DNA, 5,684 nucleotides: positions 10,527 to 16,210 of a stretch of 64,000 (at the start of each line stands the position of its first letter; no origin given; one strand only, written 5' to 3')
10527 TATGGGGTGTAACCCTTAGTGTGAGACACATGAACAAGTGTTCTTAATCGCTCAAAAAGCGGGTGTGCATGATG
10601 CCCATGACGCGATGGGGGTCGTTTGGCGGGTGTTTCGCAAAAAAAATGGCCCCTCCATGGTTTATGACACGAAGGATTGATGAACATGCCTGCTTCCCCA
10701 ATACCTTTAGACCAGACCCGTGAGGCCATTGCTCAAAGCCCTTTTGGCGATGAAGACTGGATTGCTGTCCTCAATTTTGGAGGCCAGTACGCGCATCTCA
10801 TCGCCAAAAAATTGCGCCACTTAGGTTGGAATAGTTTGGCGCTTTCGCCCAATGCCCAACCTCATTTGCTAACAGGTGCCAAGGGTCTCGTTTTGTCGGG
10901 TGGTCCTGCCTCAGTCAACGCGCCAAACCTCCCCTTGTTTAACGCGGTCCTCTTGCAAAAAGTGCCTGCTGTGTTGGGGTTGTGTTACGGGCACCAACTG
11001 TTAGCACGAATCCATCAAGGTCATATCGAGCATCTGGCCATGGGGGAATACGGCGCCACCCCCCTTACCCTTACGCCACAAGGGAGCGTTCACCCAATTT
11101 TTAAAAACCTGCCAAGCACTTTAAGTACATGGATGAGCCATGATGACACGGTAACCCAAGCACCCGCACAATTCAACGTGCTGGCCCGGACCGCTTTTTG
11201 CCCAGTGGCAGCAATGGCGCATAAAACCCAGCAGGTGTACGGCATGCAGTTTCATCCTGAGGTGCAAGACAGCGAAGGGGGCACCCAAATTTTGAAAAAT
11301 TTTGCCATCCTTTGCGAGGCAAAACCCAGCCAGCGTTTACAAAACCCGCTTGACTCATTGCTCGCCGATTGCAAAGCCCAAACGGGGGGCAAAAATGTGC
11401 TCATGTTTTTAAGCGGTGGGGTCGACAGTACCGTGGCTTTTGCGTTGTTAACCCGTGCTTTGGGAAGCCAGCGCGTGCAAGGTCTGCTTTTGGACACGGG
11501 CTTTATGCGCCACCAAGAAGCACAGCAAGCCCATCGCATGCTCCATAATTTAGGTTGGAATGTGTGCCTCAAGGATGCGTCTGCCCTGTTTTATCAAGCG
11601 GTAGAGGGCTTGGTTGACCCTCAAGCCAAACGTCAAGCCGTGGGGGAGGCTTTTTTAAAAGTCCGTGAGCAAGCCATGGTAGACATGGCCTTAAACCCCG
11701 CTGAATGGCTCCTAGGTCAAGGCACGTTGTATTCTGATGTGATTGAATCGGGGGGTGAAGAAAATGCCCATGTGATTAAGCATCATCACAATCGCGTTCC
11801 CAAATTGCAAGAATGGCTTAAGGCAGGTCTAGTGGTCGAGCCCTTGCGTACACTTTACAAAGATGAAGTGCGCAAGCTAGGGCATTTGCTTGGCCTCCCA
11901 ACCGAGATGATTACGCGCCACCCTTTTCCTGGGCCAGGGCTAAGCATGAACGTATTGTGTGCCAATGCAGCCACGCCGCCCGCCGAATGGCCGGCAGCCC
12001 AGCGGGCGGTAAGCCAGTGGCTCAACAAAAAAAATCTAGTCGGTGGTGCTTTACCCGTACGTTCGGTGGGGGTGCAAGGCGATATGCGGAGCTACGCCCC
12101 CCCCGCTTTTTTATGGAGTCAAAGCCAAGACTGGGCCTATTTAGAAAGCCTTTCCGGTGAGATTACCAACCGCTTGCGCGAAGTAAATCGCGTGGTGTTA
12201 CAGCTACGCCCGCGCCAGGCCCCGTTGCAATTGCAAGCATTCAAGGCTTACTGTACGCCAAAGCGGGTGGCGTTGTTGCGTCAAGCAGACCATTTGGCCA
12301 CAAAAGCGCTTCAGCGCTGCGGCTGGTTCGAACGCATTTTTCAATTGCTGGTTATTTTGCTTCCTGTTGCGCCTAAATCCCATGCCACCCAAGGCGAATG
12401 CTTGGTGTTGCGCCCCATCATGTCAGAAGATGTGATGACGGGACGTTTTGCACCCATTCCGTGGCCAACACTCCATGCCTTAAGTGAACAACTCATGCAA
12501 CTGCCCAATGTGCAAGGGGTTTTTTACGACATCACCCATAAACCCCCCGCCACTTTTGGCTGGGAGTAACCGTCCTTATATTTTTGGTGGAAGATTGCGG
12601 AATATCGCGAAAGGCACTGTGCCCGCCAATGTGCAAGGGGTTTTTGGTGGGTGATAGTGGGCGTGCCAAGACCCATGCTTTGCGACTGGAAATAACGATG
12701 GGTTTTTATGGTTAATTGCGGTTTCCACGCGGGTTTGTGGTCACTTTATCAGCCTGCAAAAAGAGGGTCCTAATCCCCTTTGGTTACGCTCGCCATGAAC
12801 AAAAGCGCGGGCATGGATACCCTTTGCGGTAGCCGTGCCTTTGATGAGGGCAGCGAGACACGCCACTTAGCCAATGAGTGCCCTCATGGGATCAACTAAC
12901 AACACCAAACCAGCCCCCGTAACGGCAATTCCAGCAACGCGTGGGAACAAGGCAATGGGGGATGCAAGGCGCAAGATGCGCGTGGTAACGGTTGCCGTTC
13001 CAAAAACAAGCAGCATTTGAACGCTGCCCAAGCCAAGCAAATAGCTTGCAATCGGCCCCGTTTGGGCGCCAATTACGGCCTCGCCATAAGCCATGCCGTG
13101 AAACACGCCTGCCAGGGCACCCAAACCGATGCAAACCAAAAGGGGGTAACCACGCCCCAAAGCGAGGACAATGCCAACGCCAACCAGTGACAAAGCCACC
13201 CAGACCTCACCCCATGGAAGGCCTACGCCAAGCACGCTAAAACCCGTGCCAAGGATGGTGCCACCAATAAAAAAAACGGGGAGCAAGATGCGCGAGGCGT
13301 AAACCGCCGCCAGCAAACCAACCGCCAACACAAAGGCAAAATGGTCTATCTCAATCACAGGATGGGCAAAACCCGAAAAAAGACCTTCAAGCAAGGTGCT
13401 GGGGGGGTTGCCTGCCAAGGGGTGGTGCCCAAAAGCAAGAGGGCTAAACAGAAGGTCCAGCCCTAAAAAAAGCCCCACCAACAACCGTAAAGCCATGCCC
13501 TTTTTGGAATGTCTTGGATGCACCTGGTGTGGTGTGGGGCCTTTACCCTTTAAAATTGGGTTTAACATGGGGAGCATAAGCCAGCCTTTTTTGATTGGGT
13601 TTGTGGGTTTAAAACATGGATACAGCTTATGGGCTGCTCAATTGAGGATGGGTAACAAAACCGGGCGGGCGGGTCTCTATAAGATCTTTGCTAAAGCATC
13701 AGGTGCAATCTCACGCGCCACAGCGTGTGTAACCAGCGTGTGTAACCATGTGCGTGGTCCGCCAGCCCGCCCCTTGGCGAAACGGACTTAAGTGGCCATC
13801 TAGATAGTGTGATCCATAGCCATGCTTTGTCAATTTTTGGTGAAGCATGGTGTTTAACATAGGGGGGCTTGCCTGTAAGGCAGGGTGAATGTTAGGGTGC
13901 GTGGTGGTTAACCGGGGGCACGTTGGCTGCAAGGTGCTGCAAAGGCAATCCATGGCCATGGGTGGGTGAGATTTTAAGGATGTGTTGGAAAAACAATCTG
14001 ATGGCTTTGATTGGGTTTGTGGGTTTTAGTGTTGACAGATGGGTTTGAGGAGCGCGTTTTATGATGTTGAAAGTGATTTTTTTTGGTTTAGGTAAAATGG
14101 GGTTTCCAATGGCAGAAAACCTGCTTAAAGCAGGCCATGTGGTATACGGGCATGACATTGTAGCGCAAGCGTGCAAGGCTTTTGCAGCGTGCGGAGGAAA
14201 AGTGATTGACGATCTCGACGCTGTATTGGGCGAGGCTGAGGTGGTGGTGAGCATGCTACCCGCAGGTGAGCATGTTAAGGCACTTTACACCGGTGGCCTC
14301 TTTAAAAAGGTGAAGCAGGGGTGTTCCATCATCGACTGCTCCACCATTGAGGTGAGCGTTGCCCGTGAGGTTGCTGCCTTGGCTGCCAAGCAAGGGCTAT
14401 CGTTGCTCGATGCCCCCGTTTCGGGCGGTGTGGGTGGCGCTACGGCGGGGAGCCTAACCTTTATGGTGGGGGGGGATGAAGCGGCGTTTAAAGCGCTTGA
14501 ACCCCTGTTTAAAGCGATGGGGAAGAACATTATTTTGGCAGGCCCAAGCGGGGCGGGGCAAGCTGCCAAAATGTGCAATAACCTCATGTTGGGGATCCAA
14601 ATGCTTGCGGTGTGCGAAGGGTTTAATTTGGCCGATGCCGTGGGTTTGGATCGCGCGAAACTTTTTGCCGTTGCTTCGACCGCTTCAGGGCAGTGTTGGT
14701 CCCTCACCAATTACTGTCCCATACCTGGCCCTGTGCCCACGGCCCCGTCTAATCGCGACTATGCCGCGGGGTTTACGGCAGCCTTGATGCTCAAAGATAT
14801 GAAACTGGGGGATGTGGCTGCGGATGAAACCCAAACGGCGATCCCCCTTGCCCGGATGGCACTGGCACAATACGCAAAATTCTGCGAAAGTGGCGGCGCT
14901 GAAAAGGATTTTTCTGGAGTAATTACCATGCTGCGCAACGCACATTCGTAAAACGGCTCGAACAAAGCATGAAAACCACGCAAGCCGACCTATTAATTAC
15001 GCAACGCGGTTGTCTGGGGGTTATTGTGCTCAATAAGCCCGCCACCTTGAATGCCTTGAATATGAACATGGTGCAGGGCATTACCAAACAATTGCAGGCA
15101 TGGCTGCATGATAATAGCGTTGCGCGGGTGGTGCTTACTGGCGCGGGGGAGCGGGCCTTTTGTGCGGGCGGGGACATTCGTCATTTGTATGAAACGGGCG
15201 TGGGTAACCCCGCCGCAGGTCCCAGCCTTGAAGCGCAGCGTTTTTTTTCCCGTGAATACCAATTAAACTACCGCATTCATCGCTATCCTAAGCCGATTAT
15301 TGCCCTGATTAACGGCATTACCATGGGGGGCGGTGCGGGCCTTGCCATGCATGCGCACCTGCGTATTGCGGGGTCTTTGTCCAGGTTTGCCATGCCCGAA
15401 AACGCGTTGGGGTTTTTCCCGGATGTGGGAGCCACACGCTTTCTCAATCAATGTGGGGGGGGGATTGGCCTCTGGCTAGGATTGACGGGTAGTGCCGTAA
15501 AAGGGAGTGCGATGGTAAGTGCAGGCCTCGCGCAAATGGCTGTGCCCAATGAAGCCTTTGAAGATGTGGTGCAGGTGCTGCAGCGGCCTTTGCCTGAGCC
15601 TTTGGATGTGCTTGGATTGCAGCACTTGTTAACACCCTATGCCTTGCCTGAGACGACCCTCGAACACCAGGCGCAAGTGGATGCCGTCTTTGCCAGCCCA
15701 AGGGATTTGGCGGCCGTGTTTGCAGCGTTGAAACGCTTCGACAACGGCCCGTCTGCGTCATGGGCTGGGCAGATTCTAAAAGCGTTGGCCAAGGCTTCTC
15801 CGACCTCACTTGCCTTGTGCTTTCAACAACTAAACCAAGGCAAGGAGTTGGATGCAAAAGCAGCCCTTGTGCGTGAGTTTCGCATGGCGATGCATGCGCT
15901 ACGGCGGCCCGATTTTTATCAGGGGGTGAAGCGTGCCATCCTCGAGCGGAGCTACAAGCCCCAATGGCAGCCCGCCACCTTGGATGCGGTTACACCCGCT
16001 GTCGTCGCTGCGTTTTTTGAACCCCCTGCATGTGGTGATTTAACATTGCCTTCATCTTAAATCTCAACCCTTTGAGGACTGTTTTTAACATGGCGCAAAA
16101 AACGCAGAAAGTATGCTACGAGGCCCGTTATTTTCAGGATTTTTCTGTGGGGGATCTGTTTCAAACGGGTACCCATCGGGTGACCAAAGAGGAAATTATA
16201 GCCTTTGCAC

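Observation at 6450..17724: Three beta-class SPPY DNA methyltransferases within 64 kb: one frameshifted pseudogene, one orphan, one cassette-borne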

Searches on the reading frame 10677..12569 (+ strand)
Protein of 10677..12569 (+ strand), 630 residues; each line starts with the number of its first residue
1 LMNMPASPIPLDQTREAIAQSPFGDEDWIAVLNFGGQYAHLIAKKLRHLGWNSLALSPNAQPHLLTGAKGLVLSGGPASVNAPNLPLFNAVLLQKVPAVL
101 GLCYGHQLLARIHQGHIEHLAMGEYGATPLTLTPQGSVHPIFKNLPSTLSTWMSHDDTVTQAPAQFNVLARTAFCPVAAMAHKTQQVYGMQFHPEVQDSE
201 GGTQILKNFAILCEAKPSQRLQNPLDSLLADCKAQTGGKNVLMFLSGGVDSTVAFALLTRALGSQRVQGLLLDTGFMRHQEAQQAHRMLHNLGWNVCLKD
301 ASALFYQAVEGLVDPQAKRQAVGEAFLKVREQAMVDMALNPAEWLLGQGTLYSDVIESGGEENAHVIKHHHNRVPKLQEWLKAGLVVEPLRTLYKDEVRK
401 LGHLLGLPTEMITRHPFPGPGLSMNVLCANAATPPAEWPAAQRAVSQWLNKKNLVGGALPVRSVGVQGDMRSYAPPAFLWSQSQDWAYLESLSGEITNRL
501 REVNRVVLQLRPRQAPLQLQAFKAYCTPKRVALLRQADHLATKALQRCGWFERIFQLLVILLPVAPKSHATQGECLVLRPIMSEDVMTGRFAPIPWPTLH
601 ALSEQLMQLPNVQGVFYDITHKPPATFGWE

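Call 20: search_protein_families(library=pfam, proteins=[window:10677-12569:+], max_evalue=0.00001)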
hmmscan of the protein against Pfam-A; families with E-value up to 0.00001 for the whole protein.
window:10677-12569:+ (630 aa): 3 families
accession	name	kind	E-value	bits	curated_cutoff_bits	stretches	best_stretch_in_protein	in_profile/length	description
PF00117.34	GATase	-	5.9e-32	111.3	22.8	1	31-211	2-188/190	Glutamine amidotransferase class-I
PF00958.27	GMP_synt_C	-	2.9e-18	66.2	27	1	546-629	4-92/92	GMP synthase C terminal domain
PF02540.23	NAD_synthase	-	4e-14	52.8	21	1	230-339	10-116/242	NAD synthase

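Call 21: find_related_loci(query=window:10677-12569:+, collection=genome_contigs, flank=10000)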
Query window:10677-12569:+ (630 aa) in genome_contigs; peptide patterns used: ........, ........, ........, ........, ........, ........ (x = any residue, [..] = any of these).
87 stretches matched a pattern; 2 encode a relative of the query (tblastn E <= 1e-3); 2 distinct loci.
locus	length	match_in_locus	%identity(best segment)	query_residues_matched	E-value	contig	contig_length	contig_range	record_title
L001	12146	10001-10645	27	14-214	5e-10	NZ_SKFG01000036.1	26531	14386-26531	Paenibacillus albiflavus strain 18JY21-1 scf7180000000265, whole genome shotgun sequence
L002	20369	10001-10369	30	99-210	1e-8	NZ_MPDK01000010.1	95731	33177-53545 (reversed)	Sulfoacidibacillus thermotolerans strain Y002 contig10, whole genome shotgun sequence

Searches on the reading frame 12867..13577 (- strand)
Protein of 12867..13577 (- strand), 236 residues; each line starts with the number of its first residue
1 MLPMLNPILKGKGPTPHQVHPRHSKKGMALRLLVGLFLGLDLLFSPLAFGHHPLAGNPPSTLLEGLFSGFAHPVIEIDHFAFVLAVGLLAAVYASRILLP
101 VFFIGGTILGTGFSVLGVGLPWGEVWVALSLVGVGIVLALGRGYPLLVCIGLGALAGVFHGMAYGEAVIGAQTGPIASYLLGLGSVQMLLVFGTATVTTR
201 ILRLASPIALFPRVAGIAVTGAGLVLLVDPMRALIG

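Call 20: search_protein_families(library=pfam, proteins=[window:12867-13577:-], max_evalue=0.00001)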
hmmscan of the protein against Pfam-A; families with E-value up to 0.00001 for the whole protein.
window:12867-13577:- (236 aa): 1 family
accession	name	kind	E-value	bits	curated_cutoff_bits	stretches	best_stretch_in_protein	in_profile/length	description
PF04955.18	HupE_UreJ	-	3e-31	108.7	23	1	42-226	4-179/179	HupE / UreJ protein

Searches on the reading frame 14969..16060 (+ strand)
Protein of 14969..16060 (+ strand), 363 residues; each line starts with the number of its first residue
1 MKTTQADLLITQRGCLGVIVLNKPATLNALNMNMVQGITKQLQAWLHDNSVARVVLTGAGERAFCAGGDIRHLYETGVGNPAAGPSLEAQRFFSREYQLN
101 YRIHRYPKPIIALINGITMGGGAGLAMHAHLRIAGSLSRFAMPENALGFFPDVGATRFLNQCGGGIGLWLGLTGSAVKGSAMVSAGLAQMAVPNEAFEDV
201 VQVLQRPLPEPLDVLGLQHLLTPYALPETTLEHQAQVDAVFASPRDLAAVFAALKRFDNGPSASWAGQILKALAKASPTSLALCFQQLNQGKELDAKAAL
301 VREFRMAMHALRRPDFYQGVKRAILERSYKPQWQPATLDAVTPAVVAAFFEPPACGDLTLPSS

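Call 20: search_protein_families(library=pfam, proteins=[window:14969-16060:+], max_evalue=0.00001)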
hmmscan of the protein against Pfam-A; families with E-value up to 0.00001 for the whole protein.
window:14969-16060:+ (363 aa): 2 families
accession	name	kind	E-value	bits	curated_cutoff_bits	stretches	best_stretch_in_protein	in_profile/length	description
PF16113.10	ECH_2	-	3e-106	356.1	27.2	1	17-350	2-335/335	Enoyl-CoA hydratase/isomerase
PF00378.25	ECH_1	-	2.6e-30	106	27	1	16-200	6-182/251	Enoyl-CoA hydratase/isomerase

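Call 34: find_encoding_contigs(protein=window:14969-16060:+, flank=2000, max_places=3)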
Protein window:14969-16060:+ (363 aa): no gene with exactly this product is on record in the collection.

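Call 49: find_related_loci(query=window:14969-16060:+, collection=metagenome_contigs, flank=10000)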
Query window:14969-16060:+ (363 aa) in metagenome_contigs; peptide patterns used: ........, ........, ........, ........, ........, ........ (x = any residue, [..] = any of these).
79 stretches matched a pattern; 5 encode a relative of the query (tblastn E <= 1e-3); 5 distinct loci.
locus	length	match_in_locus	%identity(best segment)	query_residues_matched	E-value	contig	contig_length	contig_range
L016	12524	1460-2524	32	5-353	2e-56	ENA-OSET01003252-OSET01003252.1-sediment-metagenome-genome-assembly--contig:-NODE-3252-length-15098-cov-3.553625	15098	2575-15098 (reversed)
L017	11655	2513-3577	32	5-353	7e-56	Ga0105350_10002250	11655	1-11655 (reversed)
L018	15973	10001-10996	51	86-192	7e-15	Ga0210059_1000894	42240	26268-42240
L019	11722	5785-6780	51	86-192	7e-15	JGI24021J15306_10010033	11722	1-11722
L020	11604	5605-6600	51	86-192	7e-15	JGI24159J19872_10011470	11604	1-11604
